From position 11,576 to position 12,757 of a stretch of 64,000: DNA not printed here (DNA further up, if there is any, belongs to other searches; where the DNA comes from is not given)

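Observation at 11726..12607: Parvulin-like PPIase-domain gene translationally coupled to the T1SS ABC transporter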

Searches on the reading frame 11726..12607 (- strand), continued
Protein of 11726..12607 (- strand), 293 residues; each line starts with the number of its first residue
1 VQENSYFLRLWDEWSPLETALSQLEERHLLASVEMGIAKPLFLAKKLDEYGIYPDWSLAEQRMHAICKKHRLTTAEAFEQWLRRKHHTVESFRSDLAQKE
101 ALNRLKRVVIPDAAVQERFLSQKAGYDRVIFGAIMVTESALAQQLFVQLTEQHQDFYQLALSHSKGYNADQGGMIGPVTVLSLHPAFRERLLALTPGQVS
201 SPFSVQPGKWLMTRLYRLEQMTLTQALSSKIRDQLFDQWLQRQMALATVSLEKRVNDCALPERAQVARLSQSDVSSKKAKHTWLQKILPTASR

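Call 65: get_annotated_region(hit=H17, flank=6000)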
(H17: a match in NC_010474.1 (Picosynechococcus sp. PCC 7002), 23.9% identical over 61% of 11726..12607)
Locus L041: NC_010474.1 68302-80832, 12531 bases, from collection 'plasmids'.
description: Picosynechococcus sp. PCC 7002 plasmid pAQ7, complete sequence
organism: Picosynechococcus sp. PCC 7002 (NCBI taxid 32049)
taxonomy: Bacteria; Cyanobacteriota; Cyanophyceae; Chroococcales; Geminocystaceae; Picosynechococcus; Picosynechococcus sp. PCC 7002
host: -; source: -; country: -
typing (MOB-suite, as given by PLSDB): non-mobilizable
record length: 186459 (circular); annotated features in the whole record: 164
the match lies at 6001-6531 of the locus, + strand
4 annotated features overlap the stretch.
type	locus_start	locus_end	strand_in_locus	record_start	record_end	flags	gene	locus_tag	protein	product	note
CDS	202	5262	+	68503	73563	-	-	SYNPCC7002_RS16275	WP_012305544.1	ExeM/NucH family extracellular endonuclease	-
CDS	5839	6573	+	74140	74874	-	-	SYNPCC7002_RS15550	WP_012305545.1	peptidylprolyl isomerase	-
CDS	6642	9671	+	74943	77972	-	-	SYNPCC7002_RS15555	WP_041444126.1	peptidase domain-containing ABC transporter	-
CDS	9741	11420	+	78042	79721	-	-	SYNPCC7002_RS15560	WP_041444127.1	HlyD family efflux transporter periplasmic adaptor subunit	-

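Call 79: find_encoding_contigs(protein=P0006, flank=8000, max_places=3)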
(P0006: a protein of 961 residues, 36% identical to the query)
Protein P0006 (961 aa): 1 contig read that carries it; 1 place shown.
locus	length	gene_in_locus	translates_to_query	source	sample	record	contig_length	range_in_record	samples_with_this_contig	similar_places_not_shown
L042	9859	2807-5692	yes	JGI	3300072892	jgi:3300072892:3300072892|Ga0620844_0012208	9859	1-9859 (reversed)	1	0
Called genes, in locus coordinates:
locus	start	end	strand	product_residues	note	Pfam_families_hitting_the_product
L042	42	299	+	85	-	PF00166:Cpn10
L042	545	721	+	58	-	PF01402:RHH_1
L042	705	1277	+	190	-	PF06941:NT5C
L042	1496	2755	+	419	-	PF12000:Glyco_trans_4_3, PF00534:Glycos_transf_1, PF13692:Glyco_trans_1_4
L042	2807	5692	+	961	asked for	PF13145:Rotamase_2 (weak), PF00639:Rotamase, PF00664:ABC_membrane, PF00005:ABC_tran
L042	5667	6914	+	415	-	PF25919:BSH_CusB (faint), PF25917:BSH_RND, PF25973:BSH_CzcB (weak), PF25994:HH_AprE (weak), PF26002:Beta-barrel_AprE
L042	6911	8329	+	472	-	PF02321:OEP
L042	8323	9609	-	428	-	PF13371:TPR_9 (weak), PF13414:TPR_11 (weak), PF13432:TPR_16, PF14559:TPR_19 (weak), PF00515:TPR_1, PF07719:TPR_2 (weak), PF13414:TPR_11, PF13424:TPR_12, +9 more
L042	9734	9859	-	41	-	?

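Call 80: find_encoding_contigs(protein=P0002, flank=8000, max_places=3)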
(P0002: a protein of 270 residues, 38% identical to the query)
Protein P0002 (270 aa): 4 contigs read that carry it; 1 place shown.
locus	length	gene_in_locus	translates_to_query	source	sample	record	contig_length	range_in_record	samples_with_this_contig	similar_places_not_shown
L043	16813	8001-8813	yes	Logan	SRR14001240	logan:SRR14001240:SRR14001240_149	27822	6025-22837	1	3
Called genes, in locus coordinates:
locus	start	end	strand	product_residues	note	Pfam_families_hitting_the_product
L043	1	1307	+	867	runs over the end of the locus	PF00515:TPR_1 (faint), PF07719:TPR_2 (faint), PF13424:TPR_12, PF01590:GAF, PF13185:GAF_2, PF13492:GAF_3, PF13487:HD_5, PF01966:HD, +3 more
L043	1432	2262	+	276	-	-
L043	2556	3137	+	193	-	PF13181:TPR_8 (faint), PF13424:TPR_12 (faint), PF13428:TPR_14 (faint), PF14559:TPR_19 (faint), PF07719:TPR_2 (faint), PF13432:TPR_16 (faint), PF12895:ANAPC3 (weak), PF00515:TPR_1 (weak)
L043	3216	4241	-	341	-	-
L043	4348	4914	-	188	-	PF00571:CBS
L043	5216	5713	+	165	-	PF01951:Archease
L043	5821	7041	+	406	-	PF12000:Glyco_trans_4_3, PF00534:Glycos_transf_1, PF13692:Glyco_trans_1_4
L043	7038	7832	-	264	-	PF01555:N6_N4_Mtase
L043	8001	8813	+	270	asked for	PF00639:Rotamase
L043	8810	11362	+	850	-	PF00664:ABC_membrane, PF00005:ABC_tran, PF13191:AAA_16 (weak)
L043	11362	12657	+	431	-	PF25917:BSH_RND, PF25919:BSH_CusB (weak), PF25973:BSH_CzcB (faint), PF25994:HH_AprE (weak), PF26002:Beta-barrel_AprE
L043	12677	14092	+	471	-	PF02321:OEP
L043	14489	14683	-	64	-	-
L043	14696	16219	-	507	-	PF00171:Aldedh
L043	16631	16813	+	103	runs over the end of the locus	PF00085:Thioredoxin (weak)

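Call 81: find_encoding_contigs(protein=P0019, flank=7000, max_places=2)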
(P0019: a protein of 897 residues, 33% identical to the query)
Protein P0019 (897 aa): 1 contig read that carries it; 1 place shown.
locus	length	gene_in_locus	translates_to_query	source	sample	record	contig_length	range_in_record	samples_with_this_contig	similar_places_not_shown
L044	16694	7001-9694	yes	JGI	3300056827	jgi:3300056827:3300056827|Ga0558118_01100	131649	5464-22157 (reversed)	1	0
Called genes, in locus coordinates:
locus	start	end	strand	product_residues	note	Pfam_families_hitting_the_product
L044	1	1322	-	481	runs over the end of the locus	PF01136:Peptidase_U32, PF16325:Peptidase_U32_C (weak)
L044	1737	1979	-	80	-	-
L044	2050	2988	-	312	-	-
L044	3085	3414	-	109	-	-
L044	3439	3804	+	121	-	-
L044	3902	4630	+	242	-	-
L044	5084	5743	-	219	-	PF08212:Lipocalin_2, PF00061:Lipocalin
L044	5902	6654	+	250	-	PF01209:Ubie_methyltran, PF00891:Methyltransf_2, PF02353:CMAS, PF13489:Methyltransf_23, PF01728:FtsJ, PF07021:MetW, PF05175:MTS, PF13847:Methyltransf_31, +4 more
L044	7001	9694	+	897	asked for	PF00639:Rotamase (faint), PF00664:ABC_membrane, PF00005:ABC_tran, PF13401:AAA_22 (faint)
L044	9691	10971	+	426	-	PF25919:BSH_CusB (faint), PF25917:BSH_RND, PF25973:BSH_CzcB (weak), PF25994:HH_AprE (weak), PF26002:Beta-barrel_AprE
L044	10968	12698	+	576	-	PF02321:OEP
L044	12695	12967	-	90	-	PF00111:Fer2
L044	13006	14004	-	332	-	-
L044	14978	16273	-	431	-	PF05496:RuvB_N (faint), PF13177:DNA_pol3_delta2, PF13401:AAA_22 (weak), PF00004:AAA, PF07728:AAA_5 (faint), PF22608:DNAX_ATPase_lid, PF12169:DNA_pol3_gamma3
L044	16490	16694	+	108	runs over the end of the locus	PF12732:YtxH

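Call 82: find_encoding_contigs(protein=P0007, flank=7000, max_places=2)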
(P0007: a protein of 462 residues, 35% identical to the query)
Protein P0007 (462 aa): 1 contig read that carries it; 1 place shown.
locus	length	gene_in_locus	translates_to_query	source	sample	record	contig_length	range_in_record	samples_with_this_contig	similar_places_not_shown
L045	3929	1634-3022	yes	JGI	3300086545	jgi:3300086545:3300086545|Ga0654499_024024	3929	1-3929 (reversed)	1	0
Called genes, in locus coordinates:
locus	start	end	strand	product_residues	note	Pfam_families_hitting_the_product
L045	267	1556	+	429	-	PF00353:HemolysinCabind (faint)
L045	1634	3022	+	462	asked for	PF13145:Rotamase_2 (faint), PF00639:Rotamase (weak), PF13616:Rotamase_3 (faint), PF00639:Rotamase (weak)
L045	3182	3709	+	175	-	PF00583:Acetyltransf_1, PF13673:Acetyltransf_10, PF13508:Acetyltransf_7, PF08445:FR47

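Call 83: find_encoding_contigs(protein=P0004, flank=7000, max_places=2)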
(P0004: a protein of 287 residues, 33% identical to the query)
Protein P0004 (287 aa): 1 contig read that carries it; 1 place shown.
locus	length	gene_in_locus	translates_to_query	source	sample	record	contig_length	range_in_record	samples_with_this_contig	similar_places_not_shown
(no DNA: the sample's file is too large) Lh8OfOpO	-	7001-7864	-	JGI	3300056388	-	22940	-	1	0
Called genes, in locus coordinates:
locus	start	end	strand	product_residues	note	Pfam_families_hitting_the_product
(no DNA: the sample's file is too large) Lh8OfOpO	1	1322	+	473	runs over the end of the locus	PF01136:Peptidase_U32, PF16325:Peptidase_U32_C (weak)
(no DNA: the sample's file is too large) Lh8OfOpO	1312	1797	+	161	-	PF09419:PGP_phosphatase, PF13419:HAD_2 (weak), PF00702:Hydrolase, PF13242:Hydrolase_like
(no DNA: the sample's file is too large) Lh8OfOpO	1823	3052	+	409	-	PF03702:AnmK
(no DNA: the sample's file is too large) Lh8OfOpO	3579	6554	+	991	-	-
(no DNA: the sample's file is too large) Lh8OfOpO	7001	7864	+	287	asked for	PF00639:Rotamase (weak)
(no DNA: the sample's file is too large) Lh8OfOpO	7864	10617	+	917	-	PF13401:AAA_22 (faint), PF00664:ABC_membrane, PF00005:ABC_tran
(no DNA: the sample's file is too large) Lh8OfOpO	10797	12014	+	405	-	PF25917:BSH_RND, PF25919:BSH_CusB (faint), PF26002:Beta-barrel_AprE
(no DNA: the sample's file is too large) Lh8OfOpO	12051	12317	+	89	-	?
